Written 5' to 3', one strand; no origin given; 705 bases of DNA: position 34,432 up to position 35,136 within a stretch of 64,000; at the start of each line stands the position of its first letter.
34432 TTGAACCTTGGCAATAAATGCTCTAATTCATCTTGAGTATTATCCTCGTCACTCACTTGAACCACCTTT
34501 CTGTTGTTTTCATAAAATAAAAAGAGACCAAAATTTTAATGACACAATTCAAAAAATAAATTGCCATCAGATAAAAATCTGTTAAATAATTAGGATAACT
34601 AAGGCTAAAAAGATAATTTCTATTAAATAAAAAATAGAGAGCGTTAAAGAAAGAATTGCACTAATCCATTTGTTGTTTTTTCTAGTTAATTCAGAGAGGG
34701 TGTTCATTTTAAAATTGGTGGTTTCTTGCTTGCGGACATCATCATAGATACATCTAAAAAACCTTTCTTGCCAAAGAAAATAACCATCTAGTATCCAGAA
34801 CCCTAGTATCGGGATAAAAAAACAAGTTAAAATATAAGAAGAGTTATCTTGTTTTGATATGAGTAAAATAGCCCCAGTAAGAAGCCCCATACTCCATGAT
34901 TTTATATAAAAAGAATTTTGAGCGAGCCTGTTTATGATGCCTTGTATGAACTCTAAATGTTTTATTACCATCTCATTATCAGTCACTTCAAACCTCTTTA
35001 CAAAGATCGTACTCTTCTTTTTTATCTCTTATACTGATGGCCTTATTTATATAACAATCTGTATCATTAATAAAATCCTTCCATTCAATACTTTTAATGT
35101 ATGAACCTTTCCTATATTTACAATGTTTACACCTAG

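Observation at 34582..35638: Candidate novel module: TIR-like (DUF1863/ThsB-like) protein with a Cys-rich tail, translationally coupled to a 134-aa 3-TM protein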

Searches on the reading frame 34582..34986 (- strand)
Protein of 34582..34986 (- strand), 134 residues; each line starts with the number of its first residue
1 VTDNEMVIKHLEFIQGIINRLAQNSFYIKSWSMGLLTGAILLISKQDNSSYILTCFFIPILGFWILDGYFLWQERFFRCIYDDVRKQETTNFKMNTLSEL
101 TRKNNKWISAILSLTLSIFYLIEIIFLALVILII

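Call 3: search_protein_families(library=pfam, proteins=[window:34582-34986:-], max_evalue=1)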
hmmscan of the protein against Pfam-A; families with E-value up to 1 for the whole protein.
window:34582-34986:- (134 aa): 1 family
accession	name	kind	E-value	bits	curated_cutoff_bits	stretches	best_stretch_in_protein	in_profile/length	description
PF11683.13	DUF3278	-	0.026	15.1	26.6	1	16-93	28-107/130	Protein of unknown function (DUF3278)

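Call 4: search_protein_families(library=padloc, proteins=[window:34582-34986:-], max_evalue=1)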
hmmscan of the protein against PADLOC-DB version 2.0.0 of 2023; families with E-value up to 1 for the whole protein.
window:34582-34986:- (134 aa): 4 families
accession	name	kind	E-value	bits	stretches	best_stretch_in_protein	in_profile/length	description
PDLC04686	PDC-M50A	-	8.7e-36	121.1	1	6-133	4-130/134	-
PDLC04685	PDC-M50A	-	8.5e-34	114.6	1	4-133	2-126/130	-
PDLC04687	PDC-M50A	-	8e-21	72.6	1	3-134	8-140/144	-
PDLC04684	PDC-M50A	-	8e-17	60.1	1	4-134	11-140/159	-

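Call 5: search_protein_families(library=ncbifam, proteins=[window:34582-34986:-], max_evalue=0.1)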
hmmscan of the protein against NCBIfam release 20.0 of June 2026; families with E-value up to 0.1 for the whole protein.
window:34582-34986:- (134 aa): 0 families

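Call 8: find_homologous_proteins(query=window:34582-34986:-)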
Query window:34582-34986:- (134 aa): 1087 proteins with E <= 0.001 among 1094 candidates; the best 120 are listed.
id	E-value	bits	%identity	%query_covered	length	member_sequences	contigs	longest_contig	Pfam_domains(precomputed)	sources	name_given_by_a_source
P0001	9.2e-81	286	100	100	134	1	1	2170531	-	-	-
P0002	3.6e-46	174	59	100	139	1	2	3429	-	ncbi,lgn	-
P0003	3.7e-46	174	57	100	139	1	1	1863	-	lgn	-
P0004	3.7e-46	174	57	100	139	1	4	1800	-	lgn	-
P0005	4.6e-46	174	58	92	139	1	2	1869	-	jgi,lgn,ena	-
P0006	4.6e-46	174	59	90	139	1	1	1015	-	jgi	jgi:hypothetical protein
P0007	6.3e-46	174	57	100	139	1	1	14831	-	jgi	jgi:hypothetical protein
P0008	1.5e-45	172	60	97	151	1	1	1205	-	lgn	-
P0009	1.7e-45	172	58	100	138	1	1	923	-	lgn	-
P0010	1.8e-45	172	59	92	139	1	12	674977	-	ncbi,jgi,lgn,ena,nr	ncbi:hypothetical protein [uncultured Gammaproteobacteria bacterium]|jgi:hypothetical protein|nr:hyp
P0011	2.0e-45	172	57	100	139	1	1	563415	-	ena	-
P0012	2.3e-45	172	56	100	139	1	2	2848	-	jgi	jgi:hypothetical protein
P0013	3.6e-45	171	58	92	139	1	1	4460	-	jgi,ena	jgi:hypothetical protein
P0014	1.1e-44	170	64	100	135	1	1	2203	-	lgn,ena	-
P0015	1.4e-44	169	56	100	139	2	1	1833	-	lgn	-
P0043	1.8e-42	162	56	97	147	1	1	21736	-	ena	-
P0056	7.2e-41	157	54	100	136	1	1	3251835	-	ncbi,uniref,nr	ncbi:hypothetical protein P0082_03925 [Candidatus Haliotispira prima]|uniref:DUF3899 domain-containi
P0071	1.4e-39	153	50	100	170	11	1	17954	-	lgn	-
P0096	3.0e-38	149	47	100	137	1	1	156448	-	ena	-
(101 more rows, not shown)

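Call 10: find_related_loci(query=A1, collection=genome_contigs, flank=6000)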
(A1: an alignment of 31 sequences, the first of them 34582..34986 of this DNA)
Query A1 (134 aa) in genome_contigs; peptide patterns used: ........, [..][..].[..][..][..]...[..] (x = any residue, [..] = any of these).
303 stretches matched a pattern; 275 encode a relative of the query (tblastn E <= 1e-3); the best 80 are kept; 80 distinct loci.
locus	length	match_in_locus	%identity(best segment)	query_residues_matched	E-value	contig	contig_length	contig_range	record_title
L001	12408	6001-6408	54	1-134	3e-50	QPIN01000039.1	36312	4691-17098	MAG: Methylococcales symbiont of Hymedesmia sp. n. MRB-2018 isolate N1 NODE_25_length_36312_cov_20.537, whole genome sho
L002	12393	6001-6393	56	1-130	4e-49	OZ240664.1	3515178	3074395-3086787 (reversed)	MAG: uncultured Pseudohongiella sp. isolate e05c5ecc-af14-43a7-87ef-81674bc34259 genome assembly, chromosome: 1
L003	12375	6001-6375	59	1-123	1e-47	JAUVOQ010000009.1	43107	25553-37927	MAG: Candidatus Ruthturnera sp. isolate CSMAG_640 CSMAG_640_k141_1598768_length_43107_cov_22.7468, whole genome shotgun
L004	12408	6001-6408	55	1-134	7e-47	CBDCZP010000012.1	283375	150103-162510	MAG: Thiotrichaceae bacterium isolate 835999da-035e-4625-bfa5-422bec9dcdc6 genome assembly, contig: contig_12, whole gen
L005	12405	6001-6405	52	1-134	3e-46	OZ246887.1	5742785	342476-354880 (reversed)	MAG: Candidatus Binatia bacterium isolate b8ec8574-1247-4dd4-b016-8701380be1a0 genome assembly, chromosome: 1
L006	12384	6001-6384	55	1-127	9e-46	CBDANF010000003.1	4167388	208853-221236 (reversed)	MAG: Candidatus Poribacteria bacterium isolate cff0d1ac-620d-4255-a141-192642026491 genome assembly, contig: contig_3, w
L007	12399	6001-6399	54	1-134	7e-46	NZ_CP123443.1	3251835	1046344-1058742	Candidatus Haliotispira prima strain SP-2023 chromosome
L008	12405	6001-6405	53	1-134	1e-45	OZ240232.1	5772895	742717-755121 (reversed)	MAG: Candidatus Versatilivoraceae bacterium isolate ed3112cf-5d09-4b03-98f8-4139f083c0eb genome assembly, chromosome: 1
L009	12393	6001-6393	52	1-130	4e-45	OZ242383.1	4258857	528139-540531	MAG: bacterium isolate f65e47f9-4bf7-4a54-ade9-3bd2c102e67f genome assembly, chromosome: 1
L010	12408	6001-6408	54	1-134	1e-45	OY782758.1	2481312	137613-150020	MAG: Sedimenticolaceae bacterium isolate f4bb94ea-9fc2-483f-8044-eb9019788290 genome assembly, chromosome: 1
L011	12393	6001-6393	53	1-130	7e-45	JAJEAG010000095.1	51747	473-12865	MAG: Candidatus Poribacteria bacterium isolate jk18x7bins.36 k141_1860766, whole genome shotgun sequence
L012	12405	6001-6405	52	1-134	7e-45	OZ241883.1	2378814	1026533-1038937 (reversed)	MAG: Candidatus Oxydemutator sp. isolate ab8917f1-825d-4d05-ac93-14152a76d45d genome assembly, chromosome: 1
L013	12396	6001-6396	53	1-131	8e-45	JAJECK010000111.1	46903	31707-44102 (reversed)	MAG: Candidatus Poribacteria bacterium isolate jk18xAbins.19 k141_1480092, whole genome shotgun sequence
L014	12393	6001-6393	52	1-130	2e-44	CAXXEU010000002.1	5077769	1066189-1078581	MAG: Candidatus Poribacteria bacterium isolate 3e89c7d8-7361-487e-81cd-bcd86543e134 genome assembly, contig: contig_2, w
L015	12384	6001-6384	53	1-127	1e-44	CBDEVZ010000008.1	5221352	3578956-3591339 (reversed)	MAG: uncultured Candidatus Binatia bacterium isolate 77b99e23-3f9f-49a3-a4d3-93b2c3db3d2d genome assembly, contig: conti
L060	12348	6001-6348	53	1-115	3e-40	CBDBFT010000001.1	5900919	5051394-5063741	MAG: Candidatus Poribacteria bacterium isolate 1793e3cd-57e7-4349-b6cf-f1c25c3b8095 genome assembly, contig: contig_1, w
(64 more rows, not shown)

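Call 34: search_protein_families(library=pfam, proteins=[P0071, P0056, P0096, P0043], max_evalue=10)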
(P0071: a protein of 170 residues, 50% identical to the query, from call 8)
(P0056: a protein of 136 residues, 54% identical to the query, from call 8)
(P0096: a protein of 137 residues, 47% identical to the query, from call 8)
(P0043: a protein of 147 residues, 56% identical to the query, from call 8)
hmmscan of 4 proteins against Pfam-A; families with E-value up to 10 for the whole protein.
P0071 (170 aa): 1 family
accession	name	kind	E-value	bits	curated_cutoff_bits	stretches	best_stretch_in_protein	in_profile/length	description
PF11683.13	DUF3278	-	0.022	15.3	26.6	1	52-134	30-113/130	Protein of unknown function (DUF3278)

P0056 (136 aa): 2 families
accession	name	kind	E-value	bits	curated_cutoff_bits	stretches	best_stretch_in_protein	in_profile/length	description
PF11683.13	DUF3278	-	0.00091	19.8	26.6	1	18-91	30-106/130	Protein of unknown function (DUF3278)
PF24838.2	8xMP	-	0.02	15.2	30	1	12-129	9-134/136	Octameric membrane protein family (8xMP)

P0096 (137 aa): 1 family
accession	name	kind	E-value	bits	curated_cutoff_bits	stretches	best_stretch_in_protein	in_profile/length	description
PF11683.13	DUF3278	-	0.026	15.1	26.6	1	18-100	30-113/130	Protein of unknown function (DUF3278)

P0043 (147 aa): 3 families
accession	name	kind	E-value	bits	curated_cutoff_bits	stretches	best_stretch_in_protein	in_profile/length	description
PF11683.13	DUF3278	-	0.001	19.6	26.6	1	18-97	30-110/130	Protein of unknown function (DUF3278)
PF21402.2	NLRX1_C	-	0.035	14.3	27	1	82-113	19-51/62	NLR family member X1, C-terminal domain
PF20522.3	DUF6737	-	4.6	7.9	27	1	26-67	8-49/57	Domain of unknown function (DUF6737)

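Call 37: search_dna_similar(query=window:34582-34986:-, collection=plasmids, mode=protein, max_rows=15, max_evalue=0.001)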
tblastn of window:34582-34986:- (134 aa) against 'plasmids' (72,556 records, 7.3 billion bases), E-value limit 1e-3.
Records with a match: 134; places in all: 135; records where one place covers at least 80% of the query: 72.
Best place of each record, by identity: <60% 134.
By first word of the organism name: Klebsiella 40; Escherichia 36; Campylobacter 10; Lactiplantibacillus 5; Priestia 3; Levilactobacillus 3; Enterobacter 3; Rhodococcus 2; Psychrobacter 2; Streptomyces 2; and 24 more.
By predicted mobility (MOB-suite, as given by PLSDB): conjugative 82; non-mobilizable 31; mobilizable 21.
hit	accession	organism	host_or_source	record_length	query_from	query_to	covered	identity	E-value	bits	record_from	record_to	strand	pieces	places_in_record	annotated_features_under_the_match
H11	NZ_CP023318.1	Priestia megaterium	Plant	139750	4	131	96%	42.7%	6e-26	108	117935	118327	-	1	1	hypothetical protein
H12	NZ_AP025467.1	Vibrio chagasii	-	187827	2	134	99%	40.0%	4e-17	83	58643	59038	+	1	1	hypothetical protein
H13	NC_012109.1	Desulforapulum autotrophicum HRM2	-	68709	8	133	94%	42.2%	5e-21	94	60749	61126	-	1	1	hypothetical protein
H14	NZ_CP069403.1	Priestia megaterium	Homo sapiens,Pure culture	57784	5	121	87%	45.4%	1e-21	96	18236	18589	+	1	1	hypothetical protein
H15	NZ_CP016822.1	Rhodococcus sp. p52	oil-polluted soil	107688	9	134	94%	39.7%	4e-17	83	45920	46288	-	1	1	hypothetical protein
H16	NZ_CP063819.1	Clostridium botulinum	Mink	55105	3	131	96%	37.6%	1e-14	76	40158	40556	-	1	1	hypothetical protein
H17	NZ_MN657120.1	Psychrobacter sp.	-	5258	1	133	99%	36.4%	3e-8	57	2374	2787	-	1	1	hypothetical protein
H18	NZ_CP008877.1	Terribacillus goriensis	Cryptomeria japonica var. sinensis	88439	3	130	96%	37.4%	9e-18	85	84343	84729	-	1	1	hypothetical protein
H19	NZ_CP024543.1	Klebsiella pneumoniae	Homo sapiens,urine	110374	5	134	97%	36.5%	2e-11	67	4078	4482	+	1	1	hypothetical protein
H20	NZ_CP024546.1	Klebsiella pneumoniae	Homo sapiens,urine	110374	5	134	97%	36.5%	2e-11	67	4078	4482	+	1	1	hypothetical protein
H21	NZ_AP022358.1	Klebsiella pneumoniae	Homo sapiens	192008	5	134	97%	36.5%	2e-11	67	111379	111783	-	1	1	hypothetical protein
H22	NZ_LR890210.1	Klebsiella pneumoniae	Homo sapiens,urine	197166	5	134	97%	36.5%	2e-11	67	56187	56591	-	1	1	hypothetical protein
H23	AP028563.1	Serratia marcescens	Homo sapiens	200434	5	134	97%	36.5%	2e-11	67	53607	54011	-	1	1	hypothetical protein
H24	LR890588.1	Klebsiella pneumoniae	Homo sapiens,blood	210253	5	134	97%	36.5%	2e-11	67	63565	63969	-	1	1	none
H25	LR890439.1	Klebsiella pneumoniae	Homo sapiens,sputum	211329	5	134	97%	36.5%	2e-11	67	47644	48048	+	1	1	none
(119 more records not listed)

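Call 41: get_annotated_region(hit=H19, flank=2500)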
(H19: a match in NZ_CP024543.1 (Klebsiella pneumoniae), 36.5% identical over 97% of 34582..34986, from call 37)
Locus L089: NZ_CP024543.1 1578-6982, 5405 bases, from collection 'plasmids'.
description: Klebsiella pneumoniae strain INF042 isolate INF042 plasmid unnamed1, complete sequence
organism: Klebsiella pneumoniae (NCBI taxid 573)
taxonomy: Bacteria; Pseudomonadota; Gammaproteobacteria; Enterobacterales; Enterobacteriaceae; Klebsiella; Klebsiella pneumoniae
host: -; source: Homo sapiens,urine; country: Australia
typing (MOB-suite, as given by PLSDB): conjugative; replicon IncFIA,IncFII,rep_cluster_2183; relaxase MOBF,MOBF; mating-pair formation MPF_F
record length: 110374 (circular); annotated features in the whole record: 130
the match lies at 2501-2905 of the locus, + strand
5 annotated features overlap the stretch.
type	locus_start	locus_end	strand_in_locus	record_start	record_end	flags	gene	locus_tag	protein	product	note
CDS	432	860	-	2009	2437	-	-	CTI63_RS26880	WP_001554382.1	GFA family protein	-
CDS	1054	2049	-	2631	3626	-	-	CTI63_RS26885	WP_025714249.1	IS110 family transposase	-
CDS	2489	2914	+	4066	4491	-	-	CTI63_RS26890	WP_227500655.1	hypothetical protein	-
CDS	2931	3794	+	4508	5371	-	-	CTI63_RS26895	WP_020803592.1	toll/interleukin-1 receptor domain-containing protein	-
CDS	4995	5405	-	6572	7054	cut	-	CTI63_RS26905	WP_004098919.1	GNAT family N-acetyltransferase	-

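Call 42: get_annotated_region(hit=H16, flank=2500)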
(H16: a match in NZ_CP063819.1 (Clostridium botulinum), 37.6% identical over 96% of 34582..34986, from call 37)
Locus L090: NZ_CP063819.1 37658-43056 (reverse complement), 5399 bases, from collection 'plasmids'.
description: Clostridium botulinum strain Stockholm plasmid p6CSt, complete sequence
organism: Clostridium botulinum (NCBI taxid 1491)
taxonomy: Bacteria; Bacillota; Clostridia; Eubacteriales; Clostridiaceae; Clostridium; Clostridium botulinum
host: -; source: Mink; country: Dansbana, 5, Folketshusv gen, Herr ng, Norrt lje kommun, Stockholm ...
typing (MOB-suite, as given by PLSDB): non-mobilizable
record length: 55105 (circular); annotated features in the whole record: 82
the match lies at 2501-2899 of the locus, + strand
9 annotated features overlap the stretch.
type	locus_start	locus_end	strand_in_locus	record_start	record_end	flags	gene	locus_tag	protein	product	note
CDS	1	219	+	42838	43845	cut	-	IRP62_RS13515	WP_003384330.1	peptidoglycan-binding protein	-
CDS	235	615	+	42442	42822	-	-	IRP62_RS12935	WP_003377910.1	DUF5412 family protein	-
CDS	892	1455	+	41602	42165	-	-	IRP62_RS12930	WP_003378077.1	recombinase family protein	GO:0006310 - DNA recombination [Evidence IEA]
CDS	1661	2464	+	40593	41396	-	-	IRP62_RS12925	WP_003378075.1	toll/interleukin-1 receptor domain-containing protein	-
CDS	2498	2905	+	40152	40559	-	-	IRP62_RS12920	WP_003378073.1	hypothetical protein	-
CDS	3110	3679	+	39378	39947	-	-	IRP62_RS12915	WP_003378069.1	recombinase family protein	GO:0006310 - DNA recombination [Evidence IEA]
CDS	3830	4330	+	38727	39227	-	-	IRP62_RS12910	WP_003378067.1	hypothetical protein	-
CDS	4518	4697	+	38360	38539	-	-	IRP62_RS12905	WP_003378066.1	hypothetical protein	-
CDS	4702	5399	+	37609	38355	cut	terS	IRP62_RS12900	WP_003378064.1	phage terminase small subunit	-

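Call 43: get_annotated_region(hit=H12, flank=2500)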
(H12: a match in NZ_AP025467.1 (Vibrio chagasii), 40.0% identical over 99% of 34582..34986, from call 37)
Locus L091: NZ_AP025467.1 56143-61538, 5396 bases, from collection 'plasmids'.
description: Vibrio chagasii strain LMG 21353 plasmid p1, complete sequence
organism: Vibrio chagasii (NCBI taxid 170679)
taxonomy: Bacteria; Pseudomonadota; Gammaproteobacteria; Vibrionales; Vibrionaceae; Vibrio; Vibrio chagasii
host: -; source: -; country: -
typing (MOB-suite, as given by PLSDB): non-mobilizable
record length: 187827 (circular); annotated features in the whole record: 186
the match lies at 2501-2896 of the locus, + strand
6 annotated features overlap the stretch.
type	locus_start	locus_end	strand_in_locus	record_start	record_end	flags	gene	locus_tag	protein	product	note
CDS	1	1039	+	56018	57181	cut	-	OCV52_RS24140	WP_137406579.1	toll/interleukin-1 receptor domain-containing protein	GO:0007165 - signal transduction [Evidence IEA]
CDS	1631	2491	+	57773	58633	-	-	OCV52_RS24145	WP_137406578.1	hypothetical protein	-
CDS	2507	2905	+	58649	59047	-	-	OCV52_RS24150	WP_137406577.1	hypothetical protein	-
CDS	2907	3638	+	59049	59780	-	-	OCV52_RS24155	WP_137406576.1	TIR domain-containing protein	-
CDS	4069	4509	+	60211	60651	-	-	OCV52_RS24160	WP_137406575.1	hypothetical protein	-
CDS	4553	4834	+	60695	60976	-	-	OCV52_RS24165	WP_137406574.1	hypothetical protein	-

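Call 44: search_protein_families(library=pfam, proteins=[L089:2489-2914:+, L090:2498-2905:+, L091:2507-2905:+], max_evalue=10)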
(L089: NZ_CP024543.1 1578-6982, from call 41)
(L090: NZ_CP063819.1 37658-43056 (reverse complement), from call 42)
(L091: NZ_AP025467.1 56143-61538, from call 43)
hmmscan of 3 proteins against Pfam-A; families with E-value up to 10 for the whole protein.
L089:2489-2914:+ (141 aa): 2 families
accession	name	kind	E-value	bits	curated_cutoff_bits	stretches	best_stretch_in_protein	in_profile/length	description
PF05814.16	Ac76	-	0.021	15.3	22.5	1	36-84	10-58/83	Orf76 (Ac76)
PF24838.2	8xMP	-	0.059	13.6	30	1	22-139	20-130/136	Octameric membrane protein family (8xMP)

L090:2498-2905:+ (135 aa): 0 families

L091:2507-2905:+ (132 aa): 1 family
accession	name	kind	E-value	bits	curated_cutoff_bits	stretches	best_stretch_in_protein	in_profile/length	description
PF18914.6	DUF5666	-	0.3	11.8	27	1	12-32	1-21/60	Domain of unknown function (DUF5666)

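Call 50: search_protein_families(library=padloc, proteins=[L089:2489-2914:+, L060:6424-6915:+], max_evalue=0.001)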
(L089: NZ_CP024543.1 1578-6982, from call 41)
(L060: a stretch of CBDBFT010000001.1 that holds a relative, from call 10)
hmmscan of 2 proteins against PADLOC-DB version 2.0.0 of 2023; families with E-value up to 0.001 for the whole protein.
L089:2489-2914:+ (141 aa): 4 families
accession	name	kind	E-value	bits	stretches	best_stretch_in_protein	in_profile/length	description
PDLC04686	PDC-M50A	-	3.7e-32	109.4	1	6-139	4-130/134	-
PDLC04685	PDC-M50A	-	5.8e-25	86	1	5-139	3-127/130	-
PDLC04684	PDC-M50A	-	3.8e-20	70.9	1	12-140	19-139/159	-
PDLC04687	PDC-M50A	-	2.4e-17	61.3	1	7-135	12-134/144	-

L060:6424-6915:+ (163 aa): 6 families
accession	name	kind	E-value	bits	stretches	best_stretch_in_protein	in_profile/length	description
PDLC00431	ThsB1|ThsB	-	3.2e-61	204.4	1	2-163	3-162/162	TIR-like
PDLC04688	PDC-M50B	-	2.4e-56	188.4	1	1-160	2-158/162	-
PDLC00433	ThsB1|ThsB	-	1.5e-40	136.9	1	2-161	3-161/164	TIR-like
PDLC00429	ThsB1|ThsB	-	1.8e-08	32.6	1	4-102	7-106/167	TIR-like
PDLC00418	ThsB1|ThsB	-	4.6e-07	27.8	1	2-103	5-105/155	TIR-like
PDLC00428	ThsB1|ThsB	-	0.00021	19.7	1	38-109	47-132/219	TIR-like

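Call 55: search_protein_families(library=pfam, alignment_id=A2, max_evalue=0.001)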
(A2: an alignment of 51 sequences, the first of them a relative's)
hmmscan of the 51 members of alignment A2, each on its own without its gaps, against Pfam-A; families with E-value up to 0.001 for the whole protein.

A. member 1, L005:4395-5813:+ (473 aa): 1 family
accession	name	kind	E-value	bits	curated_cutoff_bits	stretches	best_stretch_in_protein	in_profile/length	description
PF14082.12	SduA_C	-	2.5e-27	96.4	27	1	302-461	3-159/159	Shedu protein SduA, C-terminal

B. families by the number of members that match (of 51 scanned): 93 families (the first 25 are shown)
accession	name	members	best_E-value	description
PF04326.19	SLFN_AlbA_2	4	1.9e-25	Schlafen, AlbA_2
PF18766.7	SWI2_SNF2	3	1.2e-78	SWI2/SNF2 ATPase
PF04313.20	HSDR_N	3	2.3e-34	Type I restriction enzyme R protein N terminus (HSDR_N)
PF22679.2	T1R_D3-like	3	8.4e-21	Type I restriction enzyme subunit R domain 3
PF04851.21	ResIII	3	4.2e-17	Type III restriction enzyme, res subunit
PF09527.15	ATPase_gene1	3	1.2e-09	Putative F0F1-ATPase subunit Ca2+/Mg2+ transporter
PF11867.13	T1RH-like_C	3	1.1e-07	Type I restriction enzyme HindI endonuclease subunit-like, C-terminal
PF00155.27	Aminotran_1_2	3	6.8e-07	Aminotransferase class I and II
PF00202.27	Aminotran_3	2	4.6e-57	Aminotransferase class-III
PF00515.34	TPR_1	2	1.3e-55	Tetratricopeptide repeat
PF13414.12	TPR_11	2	1.1e-50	TPR repeat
PF07719.23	TPR_2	2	3.4e-44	Tetratricopeptide repeat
PF13304.12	AAA_21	2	5.1e-43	AAA domain, putative AbiEii toxin, Type IV TA system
PF13431.12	TPR_17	2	2.1e-39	Tetratricopeptide repeat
PF07669.17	Eco57I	2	1.2e-38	Eco57I restriction-modification methylase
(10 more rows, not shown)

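Call 63: predict_structure(alignment_id=A1)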
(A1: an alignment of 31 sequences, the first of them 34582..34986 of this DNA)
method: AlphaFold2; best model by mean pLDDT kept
length: 134 residues; sequences in the alignment: 31
mean_pLDDT: 80.9   pTM: 0.69
mean pLDDT of the five models: 80.9, 76.9, 74.9, 74.7, 72.5
residues with pLDDT >= 90: 11; 70-90: 100; 50-70: 23; < 50: 0
segments of 3 or more residues with pLDDT < 50: none
pLDDT, mean of each block of 10 residues (from residue 1): 78 89 89 86 73 86 89 85 75 63 68 84 88 81
secondary structure, 60 per line:
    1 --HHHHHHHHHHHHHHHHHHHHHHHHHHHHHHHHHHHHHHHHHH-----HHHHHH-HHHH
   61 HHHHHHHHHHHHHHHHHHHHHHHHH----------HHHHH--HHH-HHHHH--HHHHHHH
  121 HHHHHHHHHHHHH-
elements in order: H3-44 H50-55 H57-85 H96-100 H107-111 H114-133
